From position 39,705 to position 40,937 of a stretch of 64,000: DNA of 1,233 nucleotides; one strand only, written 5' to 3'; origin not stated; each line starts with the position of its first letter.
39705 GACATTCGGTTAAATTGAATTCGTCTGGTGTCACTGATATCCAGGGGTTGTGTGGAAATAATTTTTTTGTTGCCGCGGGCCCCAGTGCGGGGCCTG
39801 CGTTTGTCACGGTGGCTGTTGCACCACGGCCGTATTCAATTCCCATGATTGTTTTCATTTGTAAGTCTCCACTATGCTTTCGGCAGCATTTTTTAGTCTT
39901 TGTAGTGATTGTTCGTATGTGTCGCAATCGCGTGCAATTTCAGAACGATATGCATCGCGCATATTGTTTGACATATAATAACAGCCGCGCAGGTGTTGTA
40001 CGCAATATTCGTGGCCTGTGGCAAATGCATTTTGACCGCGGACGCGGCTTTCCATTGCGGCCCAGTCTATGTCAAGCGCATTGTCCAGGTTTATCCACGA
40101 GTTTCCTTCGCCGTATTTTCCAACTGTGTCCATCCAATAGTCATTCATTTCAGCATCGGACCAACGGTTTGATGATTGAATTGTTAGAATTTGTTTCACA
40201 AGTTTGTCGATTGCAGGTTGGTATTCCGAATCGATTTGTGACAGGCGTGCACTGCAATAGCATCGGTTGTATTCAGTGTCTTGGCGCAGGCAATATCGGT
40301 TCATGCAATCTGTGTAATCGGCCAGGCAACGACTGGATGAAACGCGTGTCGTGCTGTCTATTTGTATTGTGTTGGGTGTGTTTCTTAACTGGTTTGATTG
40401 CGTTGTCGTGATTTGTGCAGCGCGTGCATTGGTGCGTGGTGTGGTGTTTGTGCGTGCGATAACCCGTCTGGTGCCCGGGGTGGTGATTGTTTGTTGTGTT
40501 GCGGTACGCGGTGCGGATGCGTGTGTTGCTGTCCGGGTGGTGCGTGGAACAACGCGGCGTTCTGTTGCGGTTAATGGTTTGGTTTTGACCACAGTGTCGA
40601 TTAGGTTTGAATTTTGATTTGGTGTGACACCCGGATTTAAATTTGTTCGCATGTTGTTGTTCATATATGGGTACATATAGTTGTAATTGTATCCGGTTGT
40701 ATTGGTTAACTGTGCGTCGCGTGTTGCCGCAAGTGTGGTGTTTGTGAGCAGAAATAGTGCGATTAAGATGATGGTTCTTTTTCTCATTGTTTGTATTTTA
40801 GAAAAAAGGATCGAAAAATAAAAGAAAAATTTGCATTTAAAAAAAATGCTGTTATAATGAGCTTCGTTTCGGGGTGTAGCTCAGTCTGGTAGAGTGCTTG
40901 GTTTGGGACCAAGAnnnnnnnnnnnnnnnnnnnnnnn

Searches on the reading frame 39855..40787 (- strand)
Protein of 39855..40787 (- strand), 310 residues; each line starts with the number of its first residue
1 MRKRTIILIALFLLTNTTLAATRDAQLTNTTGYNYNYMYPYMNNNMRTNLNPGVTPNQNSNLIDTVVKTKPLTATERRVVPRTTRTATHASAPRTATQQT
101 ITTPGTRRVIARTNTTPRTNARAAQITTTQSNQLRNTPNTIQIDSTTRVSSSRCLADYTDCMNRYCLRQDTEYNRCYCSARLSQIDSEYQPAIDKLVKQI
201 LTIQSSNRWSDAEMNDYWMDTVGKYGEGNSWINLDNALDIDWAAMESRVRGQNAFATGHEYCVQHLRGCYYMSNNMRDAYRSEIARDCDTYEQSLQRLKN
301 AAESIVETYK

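Call 4: search_protein_families(library=pfam, proteins=[window:39855-40787:-], max_evalue=1)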
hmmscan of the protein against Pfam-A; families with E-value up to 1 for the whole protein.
window:39855-40787:- (310 aa): 0 families

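Call 11: search_protein_families(library=ncbifam, proteins=[window:39855-40787:-], max_evalue=0.1)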
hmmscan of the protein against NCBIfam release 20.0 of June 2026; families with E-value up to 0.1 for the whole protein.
window:39855-40787:- (310 aa): 0 families

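Call 14: find_homologous_proteins(query=window:39855-40787:-)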
Query window:39855-40787:- (310 aa): 761 proteins with E <= 0.001 among 1387 candidates; the best 120 are listed.
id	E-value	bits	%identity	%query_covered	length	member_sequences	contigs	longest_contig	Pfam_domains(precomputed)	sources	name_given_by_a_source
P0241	8.8e-203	690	100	100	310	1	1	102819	-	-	-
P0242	3.6e-171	586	85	100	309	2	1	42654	-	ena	-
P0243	7.0e-170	582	84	100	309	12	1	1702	-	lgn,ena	-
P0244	7.1e-132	457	66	100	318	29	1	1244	-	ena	-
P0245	1.4e-131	456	67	100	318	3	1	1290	-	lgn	-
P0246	1.6e-130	453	67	100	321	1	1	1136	-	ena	-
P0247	3.4e-130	452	66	100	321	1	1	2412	-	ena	-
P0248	5.3e-130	451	67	100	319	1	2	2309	-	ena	-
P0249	3.2e-129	448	66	100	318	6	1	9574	-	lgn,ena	-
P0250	5.0e-129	448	66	100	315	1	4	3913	-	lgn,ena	-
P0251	8.1e-129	447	66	100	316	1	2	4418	-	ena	-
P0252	1.6e-128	446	66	100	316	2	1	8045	-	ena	-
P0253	1.7e-128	446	66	100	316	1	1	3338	-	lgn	-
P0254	3.8e-128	445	66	100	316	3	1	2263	-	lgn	-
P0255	1.1e-127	443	68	97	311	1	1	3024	-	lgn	-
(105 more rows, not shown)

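Call 23: find_related_loci(query=A1, collection=genome_contigs, flank=10000)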
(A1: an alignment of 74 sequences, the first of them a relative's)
Query A1 (310 aa) in genome_contigs; peptide patterns used: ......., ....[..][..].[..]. (x = any residue, [..] = any of these).
286 stretches matched a pattern; 231 encode a relative of the query (tblastn E <= 1e-3); the best 80 are kept; 80 distinct loci.
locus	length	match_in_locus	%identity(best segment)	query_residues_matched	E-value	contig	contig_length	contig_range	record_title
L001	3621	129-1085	62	1-310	6e-131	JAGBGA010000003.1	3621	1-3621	MAG: Alphaproteobacteria bacterium isolate RGIG9085 Water_deer_Rectum.Co__c5482, whole genome shotgun sequence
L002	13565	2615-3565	67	1-310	8e-128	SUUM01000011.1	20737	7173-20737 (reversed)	MAG: Alphaproteobacteria bacterium isolate SIG46 NODE_12766_length_20737_cov_6.636584, whole genome shotgun sequence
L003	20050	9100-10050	61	1-310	8e-126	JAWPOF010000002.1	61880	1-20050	MAG: Alphaproteobacteria bacterium isolate KG228-117 k141_2492687, whole genome shotgun sequence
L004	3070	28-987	64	1-310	2e-128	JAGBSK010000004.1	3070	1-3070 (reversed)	MAG: Alphaproteobacteria bacterium isolate RGIG9404 Yak_Cecum-1__c41932, whole genome shotgun sequence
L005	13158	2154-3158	60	1-310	3e-122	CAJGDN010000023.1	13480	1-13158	MAG: uncultured Alphaproteobacteria bacterium isolate MAG63 genome assembly, contig: k141_3131779_length_13480_cov_11.00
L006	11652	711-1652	66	1-309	4e-119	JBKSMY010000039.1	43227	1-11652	MAG: Alphaproteobacteria bacterium isolate KS320-82 k141_263581, whole genome shotgun sequence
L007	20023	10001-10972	61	1-310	2e-117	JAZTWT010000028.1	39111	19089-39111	MAG: Candidatus Enterousia sp. isolate T1900045332_YK20190021.MAGScoT_cleanbin_000044 SGB_6541_k141_1009708, whole genom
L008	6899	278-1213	66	1-310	4e-116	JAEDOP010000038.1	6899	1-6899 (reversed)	MAG: Alphaproteobacteria bacterium isolate MAG321 NODE_9596_length_6899_cov_4.321742, whole genome shotgun sequence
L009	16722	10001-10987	55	1-309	1e-115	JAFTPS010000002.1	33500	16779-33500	MAG: Alphaproteobacteria bacterium isolate RGIG4037 Roe_deer_Cecum-5__c982, whole genome shotgun sequence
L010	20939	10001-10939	62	1-310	6e-115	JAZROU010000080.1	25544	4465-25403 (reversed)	MAG: Candidatus Enterousia sp. isolate T1900045388_YK20190078.MAGScoT_cleanbin_000020 SGB_6918_k141_4021034, whole genom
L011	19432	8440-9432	60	1-310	9e-114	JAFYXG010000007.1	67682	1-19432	MAG: Alphaproteobacteria bacterium isolate RGIG7505 Water_buffalos_Colon.Co__c635603, whole genome shotgun sequence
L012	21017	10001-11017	54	1-310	8e-113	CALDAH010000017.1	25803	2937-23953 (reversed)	MAG TPA_asm: uncultured Alphaproteobacteria bacterium isolate SRR4116664_bin.35_CONCOCT_v1.1_MAG genome assembly, contig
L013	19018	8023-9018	59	3-310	3e-112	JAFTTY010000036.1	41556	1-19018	MAG: Alphaproteobacteria bacterium isolate RGIG4147 Roe_deer_Colon-1__c743320, whole genome shotgun sequence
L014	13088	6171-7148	60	1-310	4e-112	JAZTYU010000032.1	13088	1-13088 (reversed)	MAG: Candidatus Enterousia sp. isolate T1900045325_YK20190014.MAGScoT_cleanbin_000039 SGB_6437_k141_906541, whole genome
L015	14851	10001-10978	60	1-310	2e-111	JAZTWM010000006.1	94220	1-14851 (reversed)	MAG: Candidatus Enterousia sp. isolate T1900045333_YK20190022.MAGScoT_cleanbin_000042 SGB_6555_k141_405882, whole genome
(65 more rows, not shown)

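Call 27: predict_structure(alignment_id=A1)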
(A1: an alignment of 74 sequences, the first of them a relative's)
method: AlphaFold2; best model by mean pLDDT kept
length: 310 residues; sequences in the alignment: 74
mean_pLDDT: 60.8   pTM: 0.42
mean pLDDT of the five models: 60.8, 60.1, 58.9, 57.6, 53.3
residues with pLDDT >= 90: 6; 70-90: 107; 50-70: 87; < 50: 110
segments of 3 or more residues with pLDDT < 50: 20-31, 33-35, 51-73, 75-79, 81-92, 94-102, 104-140, 170-173
pLDDT, mean of each block of 10 residues (from residue 1): 75 63 43 49 57 46 38 45 41 40 45 41 38 40 64 90 70 53 72 78 67 72 57 57 54 80 86 88 80 79 75
secondary structure, 60 per line:
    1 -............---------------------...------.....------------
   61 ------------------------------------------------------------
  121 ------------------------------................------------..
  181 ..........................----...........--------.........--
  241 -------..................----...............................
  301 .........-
elements in order: H2-13 H44-48 H151-166 H179-206 H211-221 H230-238 H248-265 H270-309

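Call 34: fold_search(model_id=the predicted structure, library=pdb)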
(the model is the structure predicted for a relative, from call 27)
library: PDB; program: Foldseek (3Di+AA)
matches with E <= 10: 147; with E <= 0.001: 0
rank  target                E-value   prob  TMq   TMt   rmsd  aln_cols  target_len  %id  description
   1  6jx6_A                7.9e-01  0.21  0.16  0.28  12.9       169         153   14  Tetrameric form of Smac (released 2019-12-04)
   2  9g2k_B                9.7e-01  0.06  0.12  0.08  14.6       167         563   10  Cryo-EM structure of IrtAB in outward-occluded state in nanodisc in complex with ADP-vanadate (released 2024-12-18)
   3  8auw_D                1.3e+00  0.16  0.16  0.28  12.2       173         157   13  Cryo-EM structure of human BIRC6 in complex with SMAC. (released 2023-02-15)
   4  9fw3_B                1.3e+00  0.10  0.16  0.11  10.7       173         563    9  Cryo-EM structure of IrtAB 2xEQ mutant in outward-occluded state in nanodisc in complex with mycobactin (released 2024-12-18)
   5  9g2s_B                1.3e+00  0.06  0.11  0.08  14.9       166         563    8  Cryo-EM structure of IrtAB 2xEQ, Q249R_IrtB mutant in LMNG (released 2024-12-18)
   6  5koa_A                1.4e+00  0.06  0.12  0.14  22.3       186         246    8  Structure of Escherichia coli ZapD bound to the C-terminal tail of FtsZ (released 2017-01-25)
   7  8e2i_E                1.5e+00  0.15  0.16  0.26  13.7       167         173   12  Cryo-EM structure of BIRC6/Smac (released 2023-02-15)
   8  6h1n                  1.5e+00  0.11  0.14  0.24  15.6       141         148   10  Crystal Structure of a Zebra-fish pro-survival protein NRZ-apo (released 2018-10-03)
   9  8fkt_SR               1.6e+00  0.08  0.14  0.11  19.1       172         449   14  Human nucleolar pre-60S ribosomal subunit (State C1) (released 2023-07-12)
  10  8fkx_SR               1.6e+00  0.08  0.15  0.10  20.3       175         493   13  Human nucleolar pre-60S ribosomal subunit (State E) (released 2023-07-12)
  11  8gmh_E                1.7e+00  0.08  0.12  0.25  27.9       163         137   15  Crystal Structure of the ternary complex of TelA-LXG, LapA3, and LapA4 (released 2024-01-10)
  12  9qwr_B                1.9e+00  0.23  0.22  0.34   9.8       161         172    8  MIC60 helical bundle dimer (released 2026-02-25)
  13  8fqc_U1               1.9e+00  0.10  0.14  0.12  16.3       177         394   13  Structure of baseplate with receptor binding complex of Agrobacterium phage Milano (released 2024-01-31)
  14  7w75_E                2.0e+00  0.08  0.14  0.22  28.9       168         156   10  Crystal structure of the K. lactis Bre1 RBD in complex with Rad6, crystal form I (released 2023-03-29)
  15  3o01_B                2.1e+00  0.07  0.12  0.14  20.9       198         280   10  The Crystal Structure of the Salmonella Type III Secretion System Tip Protein SipD in Complex with Deoxycholate (released 2010-11-17)
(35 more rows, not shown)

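Call 42: search_solved_structures(query=A1, max_evalue=1)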
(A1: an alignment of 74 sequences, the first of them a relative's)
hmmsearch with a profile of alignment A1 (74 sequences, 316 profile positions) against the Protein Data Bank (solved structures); distinct sequences matched with E-value up to 1: 0.

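Call 67: search_protein_families(library=phrogs, proteins=[window:39855-40787:-], max_evalue=0.01)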
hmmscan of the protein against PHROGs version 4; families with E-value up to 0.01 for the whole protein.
window:39855-40787:- (310 aa): 0 families
